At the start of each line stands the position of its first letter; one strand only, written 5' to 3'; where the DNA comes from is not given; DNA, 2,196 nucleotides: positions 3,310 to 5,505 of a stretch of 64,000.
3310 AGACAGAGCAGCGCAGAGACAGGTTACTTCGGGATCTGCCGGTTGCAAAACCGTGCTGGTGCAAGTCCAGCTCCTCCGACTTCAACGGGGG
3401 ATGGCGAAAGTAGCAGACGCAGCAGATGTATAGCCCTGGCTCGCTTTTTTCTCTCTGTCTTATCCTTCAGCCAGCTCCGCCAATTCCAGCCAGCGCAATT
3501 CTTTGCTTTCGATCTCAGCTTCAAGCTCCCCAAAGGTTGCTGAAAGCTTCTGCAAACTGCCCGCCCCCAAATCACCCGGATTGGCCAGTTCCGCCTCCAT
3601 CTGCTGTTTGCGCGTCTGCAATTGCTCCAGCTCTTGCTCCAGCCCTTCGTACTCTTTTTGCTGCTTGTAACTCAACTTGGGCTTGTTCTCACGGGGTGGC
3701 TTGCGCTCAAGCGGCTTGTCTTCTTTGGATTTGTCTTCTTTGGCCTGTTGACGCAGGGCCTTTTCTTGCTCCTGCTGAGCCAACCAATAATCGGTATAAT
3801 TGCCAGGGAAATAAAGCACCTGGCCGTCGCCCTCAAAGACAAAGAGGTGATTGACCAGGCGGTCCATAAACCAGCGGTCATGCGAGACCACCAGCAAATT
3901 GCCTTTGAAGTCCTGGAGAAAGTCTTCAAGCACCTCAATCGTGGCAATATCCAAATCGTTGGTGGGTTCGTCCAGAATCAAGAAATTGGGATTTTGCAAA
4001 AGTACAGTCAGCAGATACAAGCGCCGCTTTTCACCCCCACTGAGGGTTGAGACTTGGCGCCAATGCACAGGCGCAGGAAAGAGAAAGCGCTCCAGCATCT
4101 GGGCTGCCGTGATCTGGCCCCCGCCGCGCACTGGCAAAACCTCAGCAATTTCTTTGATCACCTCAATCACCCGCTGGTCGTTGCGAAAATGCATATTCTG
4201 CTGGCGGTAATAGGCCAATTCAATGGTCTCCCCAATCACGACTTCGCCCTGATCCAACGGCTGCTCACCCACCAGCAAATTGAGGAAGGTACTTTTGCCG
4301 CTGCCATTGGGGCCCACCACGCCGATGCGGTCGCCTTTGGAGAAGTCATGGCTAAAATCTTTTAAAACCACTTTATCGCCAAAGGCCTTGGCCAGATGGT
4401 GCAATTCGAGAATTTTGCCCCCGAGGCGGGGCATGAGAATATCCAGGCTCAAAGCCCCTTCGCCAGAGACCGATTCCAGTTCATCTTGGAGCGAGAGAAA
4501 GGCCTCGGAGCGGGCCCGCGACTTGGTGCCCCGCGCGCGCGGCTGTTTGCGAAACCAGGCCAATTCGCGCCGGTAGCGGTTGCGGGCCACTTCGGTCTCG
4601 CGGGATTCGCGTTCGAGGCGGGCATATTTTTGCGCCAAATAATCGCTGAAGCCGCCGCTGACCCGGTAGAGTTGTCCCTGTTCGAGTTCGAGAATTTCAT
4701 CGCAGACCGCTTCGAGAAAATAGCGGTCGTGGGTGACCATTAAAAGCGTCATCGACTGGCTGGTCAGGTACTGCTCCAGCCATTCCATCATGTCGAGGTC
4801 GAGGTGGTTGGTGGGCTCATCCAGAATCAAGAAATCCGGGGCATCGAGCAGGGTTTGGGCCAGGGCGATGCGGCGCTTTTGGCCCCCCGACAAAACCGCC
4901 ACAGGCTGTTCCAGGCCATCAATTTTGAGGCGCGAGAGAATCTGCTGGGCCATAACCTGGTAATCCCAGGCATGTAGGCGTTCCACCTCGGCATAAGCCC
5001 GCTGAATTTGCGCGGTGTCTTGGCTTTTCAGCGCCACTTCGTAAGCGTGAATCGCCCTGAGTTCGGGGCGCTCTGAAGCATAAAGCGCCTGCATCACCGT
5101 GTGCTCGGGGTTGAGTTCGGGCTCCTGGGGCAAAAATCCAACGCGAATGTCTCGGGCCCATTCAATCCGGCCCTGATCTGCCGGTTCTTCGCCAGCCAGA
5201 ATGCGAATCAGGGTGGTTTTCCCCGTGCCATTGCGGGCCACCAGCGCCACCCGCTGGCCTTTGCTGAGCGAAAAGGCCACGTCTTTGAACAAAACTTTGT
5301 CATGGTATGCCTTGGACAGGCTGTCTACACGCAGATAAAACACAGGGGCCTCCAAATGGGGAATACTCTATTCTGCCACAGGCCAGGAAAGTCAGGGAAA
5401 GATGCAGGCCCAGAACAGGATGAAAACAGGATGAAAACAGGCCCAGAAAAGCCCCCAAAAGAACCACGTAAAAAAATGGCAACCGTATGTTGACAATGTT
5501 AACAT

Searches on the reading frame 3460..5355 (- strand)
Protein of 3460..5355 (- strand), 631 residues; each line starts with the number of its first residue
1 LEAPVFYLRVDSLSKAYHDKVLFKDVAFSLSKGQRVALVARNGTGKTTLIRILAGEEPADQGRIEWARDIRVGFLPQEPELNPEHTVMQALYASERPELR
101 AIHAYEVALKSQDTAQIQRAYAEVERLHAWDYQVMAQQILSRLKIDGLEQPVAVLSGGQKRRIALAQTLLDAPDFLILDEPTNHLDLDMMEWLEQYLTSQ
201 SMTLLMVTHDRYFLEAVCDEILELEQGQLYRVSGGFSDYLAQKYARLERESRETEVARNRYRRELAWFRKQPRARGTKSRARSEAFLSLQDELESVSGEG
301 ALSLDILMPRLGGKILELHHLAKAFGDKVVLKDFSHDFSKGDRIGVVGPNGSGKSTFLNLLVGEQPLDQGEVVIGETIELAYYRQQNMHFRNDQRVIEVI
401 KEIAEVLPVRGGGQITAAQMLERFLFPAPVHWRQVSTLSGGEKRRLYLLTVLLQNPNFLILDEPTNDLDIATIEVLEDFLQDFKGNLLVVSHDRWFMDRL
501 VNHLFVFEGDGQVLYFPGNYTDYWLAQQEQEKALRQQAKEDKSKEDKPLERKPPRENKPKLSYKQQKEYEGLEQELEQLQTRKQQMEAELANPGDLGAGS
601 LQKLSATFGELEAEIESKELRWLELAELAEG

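Call 38: find_homologous_proteins(query=window:3460-5355:-, max_evalue=1e-100)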
Query window:3460-5355:- (631 aa): 7998 proteins with E <= 1e-100 among 8000 candidates; the best 120 are listed.
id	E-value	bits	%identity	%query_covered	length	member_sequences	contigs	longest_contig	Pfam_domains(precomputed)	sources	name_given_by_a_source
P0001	0.0e+0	1389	100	99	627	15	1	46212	PF00005.34,PF00350.30,PF13476.13,PF13555.13,PF13401.13,PF02463.26,PF13304.13,PF16326.11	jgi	jgi:ATP-binding cassette subfamily F protein uup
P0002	0.0e+0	1201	86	99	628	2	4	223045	PF00005.34,PF00006.32,PF13555.13,PF13238.13,PF02463.26,PF13304.13,PF12848.14,PF16326.11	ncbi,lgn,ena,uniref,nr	ncbi:ABC transporter [bacterium (Candidatus Blackallbacteria) CG17_big_fil_post_rev_8_21_14_2_50_48_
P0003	0.0e+0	1189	86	98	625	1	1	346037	PF00005.34,PF00350.30,PF13401.13,PF02463.26,PF13304.13,PF16326.11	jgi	jgi:ABC transport system ATP-binding/permease protein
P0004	0.0e+0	1135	81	99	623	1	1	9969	PF00005.34,PF00006.32,PF13476.13,PF13555.13,PF02463.26,PF13304.13,PF12848.14,PF16326.11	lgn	-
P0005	0.0e+0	1127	81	99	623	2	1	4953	PF00005.34,PF00006.32,PF13476.13,PF13555.13,PF13401.13,PF02463.26,PF13304.13,PF16326.11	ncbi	-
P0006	0.0e+0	1036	75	99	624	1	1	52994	PF01926.30,PF00005.34,PF00006.32,PF13555.13,PF13401.13,PF02463.26,PF13304.13,PF16326.11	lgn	-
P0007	4.3e-239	813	59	99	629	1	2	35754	PF01926.30,PF00005.34,PF13555.13,PF02463.26,PF13304.13,PF12848.14,PF16326.11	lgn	-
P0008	7.0e-237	806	60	100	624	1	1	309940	PF00005.34,PF13555.13,PF02463.26,PF13304.13,PF12848.14,PF16326.11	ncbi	ncbi:MAG: ABC-F family ATP-binding cassette domain-containing protein [Candidatus Sericytochromatia 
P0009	2.2e-233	794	58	99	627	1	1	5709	PF01926.30,PF00005.34,PF13476.13,PF13555.13,PF13401.13,PF02463.26,PF13304.13,PF12848.14,PF16326.11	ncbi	ncbi:MAG TPA: ABC-F family ATP-binding cassette domain-containing protein [Candidatus Obscuribactera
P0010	6.2e-227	773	56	100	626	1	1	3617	PF01926.30,PF00005.34,PF13555.13,PF02463.26,PF13304.13,PF12848.14,PF16326.11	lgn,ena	-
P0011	3.8e-226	770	58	99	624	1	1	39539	PF01926.30,PF00005.34,PF13555.13,PF13401.13,PF02463.26,PF13304.13,PF12848.14,PF16326.11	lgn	-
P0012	5.0e-226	770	57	99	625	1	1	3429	PF01926.30,PF00005.34,PF13555.13,PF13401.13,PF02463.26,PF13304.13,PF12848.14,PF16326.11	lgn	-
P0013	1.0e-224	766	57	99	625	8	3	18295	PF00005.34,PF13555.13,PF02463.26,PF13304.13,PF12848.14,PF16326.11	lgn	-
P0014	9.8e-224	762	56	100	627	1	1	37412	PF01926.30,PF00005.34,PF13555.13,PF13401.13,PF02463.26,PF13304.13,PF12848.14,PF16326.11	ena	-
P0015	2.3e-223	761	57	99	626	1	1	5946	PF01926.30,PF00005.34,PF13555.13,PF02463.26,PF13304.13,PF12848.14,PF16326.11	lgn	-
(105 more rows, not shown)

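Call 39: find_encoding_contigs(protein=P0001, flank=10000, max_places=6)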
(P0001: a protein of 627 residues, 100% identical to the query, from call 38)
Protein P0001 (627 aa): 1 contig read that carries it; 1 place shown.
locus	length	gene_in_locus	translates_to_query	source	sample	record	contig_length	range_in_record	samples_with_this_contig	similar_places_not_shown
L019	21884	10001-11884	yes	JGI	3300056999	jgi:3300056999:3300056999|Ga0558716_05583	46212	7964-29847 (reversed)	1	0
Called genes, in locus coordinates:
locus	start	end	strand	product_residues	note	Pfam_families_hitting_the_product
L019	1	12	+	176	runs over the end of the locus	-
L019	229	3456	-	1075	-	PF12796:Ank_2, PF00023:Ank (weak), PF13637:Ank_4, PF13857:Ank_5 (weak), PF12796:Ank_2, PF13857:Ank_5 (weak), PF12796:Ank_2, PF13637:Ank_4 (weak), +1 more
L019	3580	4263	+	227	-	-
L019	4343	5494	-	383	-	PF22599:SecDF_P1_head (weak)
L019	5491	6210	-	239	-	-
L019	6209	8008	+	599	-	-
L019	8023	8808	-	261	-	-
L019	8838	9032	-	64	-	PF12844:HTH_19, PF13443:HTH_26 (weak), PF13560:HTH_31, PF01381:HTH_3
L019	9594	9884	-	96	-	-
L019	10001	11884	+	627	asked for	PF00005:ABC_tran, PF02463:SMC_N (faint), PF13476:AAA_23 (faint), PF13555:AAA_29 (faint), PF00350:Dynamin_N (faint), PF13304:AAA_21 (faint), PF00005:ABC_tran, PF16326:ABC_tran_CTD, +1 more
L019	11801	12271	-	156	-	-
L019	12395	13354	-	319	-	-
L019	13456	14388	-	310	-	-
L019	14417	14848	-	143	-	PF01850:PIN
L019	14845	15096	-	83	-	PF02604:PhdYeFM_antitox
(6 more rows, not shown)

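Call 40: find_encoding_contigs(protein=P0002, flank=10000, max_places=4)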
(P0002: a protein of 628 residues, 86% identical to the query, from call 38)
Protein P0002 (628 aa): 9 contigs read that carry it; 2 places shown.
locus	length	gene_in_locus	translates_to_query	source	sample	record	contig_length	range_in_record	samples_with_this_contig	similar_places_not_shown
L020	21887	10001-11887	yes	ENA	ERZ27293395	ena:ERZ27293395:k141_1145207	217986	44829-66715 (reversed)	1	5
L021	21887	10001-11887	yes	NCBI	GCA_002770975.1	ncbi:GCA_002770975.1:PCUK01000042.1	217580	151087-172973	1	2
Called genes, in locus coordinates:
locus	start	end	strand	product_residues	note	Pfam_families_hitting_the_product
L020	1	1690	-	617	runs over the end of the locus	PF02310:B12-binding, PF04055:Radical_SAM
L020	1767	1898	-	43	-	-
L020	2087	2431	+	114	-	PF02575:YbaB_DNA_bd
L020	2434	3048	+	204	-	PF21176:RecR_HhH, PF02132:RecR_ZnF (weak), PF01751:Toprim (weak), PF13662:Toprim_4, PF21175:RecR_C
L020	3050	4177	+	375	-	PF01075:Glyco_transf_9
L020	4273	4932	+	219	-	-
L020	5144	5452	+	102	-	-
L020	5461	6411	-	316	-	PF00072:Response_reg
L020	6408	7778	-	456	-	PF00989:PAS, PF08448:PAS_4 (faint), PF13426:PAS_9, PF08447:PAS_3, PF07536:HWE_HK (weak), PF07568:HisKA_2, PF02518:HATPase_c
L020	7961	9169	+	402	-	PF02786:CPSase_L_D2 (faint), PF13535:ATP-grasp_4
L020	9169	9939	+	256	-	PF13489:Methyltransf_23, PF13847:Methyltransf_31, PF08241:Methyltransf_11, PF08242:Methyltransf_12, PF13649:Methyltransf_25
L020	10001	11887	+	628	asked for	PF00005:ABC_tran, PF00006:ATP-synt_ab (faint), PF02463:SMC_N (faint), PF13555:AAA_29 (faint), PF13238:AAA_18 (faint), PF13304:AAA_21 (faint), PF00005:ABC_tran, PF16326:ABC_tran_CTD, +1 more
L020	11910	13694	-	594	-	PF00990:GGDEF, PF00563:EAL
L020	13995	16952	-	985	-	PF17936:Big_6 (faint)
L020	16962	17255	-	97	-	-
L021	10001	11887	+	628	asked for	PF00005:ABC_tran, PF00006:ATP-synt_ab (faint), PF02463:SMC_N (faint), PF13555:AAA_29 (faint), PF13238:AAA_18 (faint), PF13304:AAA_21 (faint), PF00005:ABC_tran, PF16326:ABC_tran_CTD, +1 more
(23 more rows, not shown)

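Call 41: find_encoding_contigs(protein=P0003, flank=10000, max_places=3)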
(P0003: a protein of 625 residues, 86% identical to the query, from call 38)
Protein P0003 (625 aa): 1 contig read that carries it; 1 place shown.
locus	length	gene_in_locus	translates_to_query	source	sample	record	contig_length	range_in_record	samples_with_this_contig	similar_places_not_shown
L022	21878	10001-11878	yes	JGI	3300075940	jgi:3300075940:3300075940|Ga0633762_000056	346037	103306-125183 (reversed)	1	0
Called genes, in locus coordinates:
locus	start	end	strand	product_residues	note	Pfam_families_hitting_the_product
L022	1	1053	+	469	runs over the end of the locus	PF02874:ATP-synt_ab_N, PF00006:ATP-synt_ab, PF22919:ATP-synt_VA_C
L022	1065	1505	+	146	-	PF02823:ATP-synt_DE_N, PF00401:ATP-synt_DE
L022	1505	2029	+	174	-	-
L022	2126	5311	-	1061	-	PF12796:Ank_2, PF13637:Ank_4 (weak), PF13857:Ank_5 (weak), PF13637:Ank_4, PF12796:Ank_2, PF13857:Ank_5, PF00023:Ank, PF13637:Ank_4, +5 more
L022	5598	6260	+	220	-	-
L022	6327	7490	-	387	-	PF22599:SecDF_P1_head (weak)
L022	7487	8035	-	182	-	-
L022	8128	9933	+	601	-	-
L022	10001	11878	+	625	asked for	PF00005:ABC_tran, PF02463:SMC_N (faint), PF00350:Dynamin_N (faint), PF13304:AAA_21 (faint), PF13401:AAA_22 (faint), PF00005:ABC_tran, PF16326:ABC_tran_CTD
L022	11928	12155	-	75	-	PF00079:Serpin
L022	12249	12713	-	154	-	PF00079:Serpin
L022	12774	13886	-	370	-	-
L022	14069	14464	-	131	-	-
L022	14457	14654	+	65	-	-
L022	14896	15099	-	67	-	-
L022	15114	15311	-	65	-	PF02604:PhdYeFM_antitox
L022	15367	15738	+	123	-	-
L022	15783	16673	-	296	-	PF06719:AraC_N (weak), PF02311:AraC_binding (weak), PF22200:ExsA_N, PF00165:HTH_AraC (weak), PF12833:HTH_18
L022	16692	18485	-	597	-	PF00990:GGDEF, PF00563:EAL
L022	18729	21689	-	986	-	PF17936:Big_6 (faint)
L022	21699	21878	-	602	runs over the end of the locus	PF00535:Glycos_transf_2, PF10111:Glyco_tranf_2_2, PF13641:Glyco_tranf_2_3, PF13489:Methyltransf_23, PF07021:MetW, PF13847:Methyltransf_31, PF08241:Methyltransf_11, PF08242:Methyltransf_12, +2 more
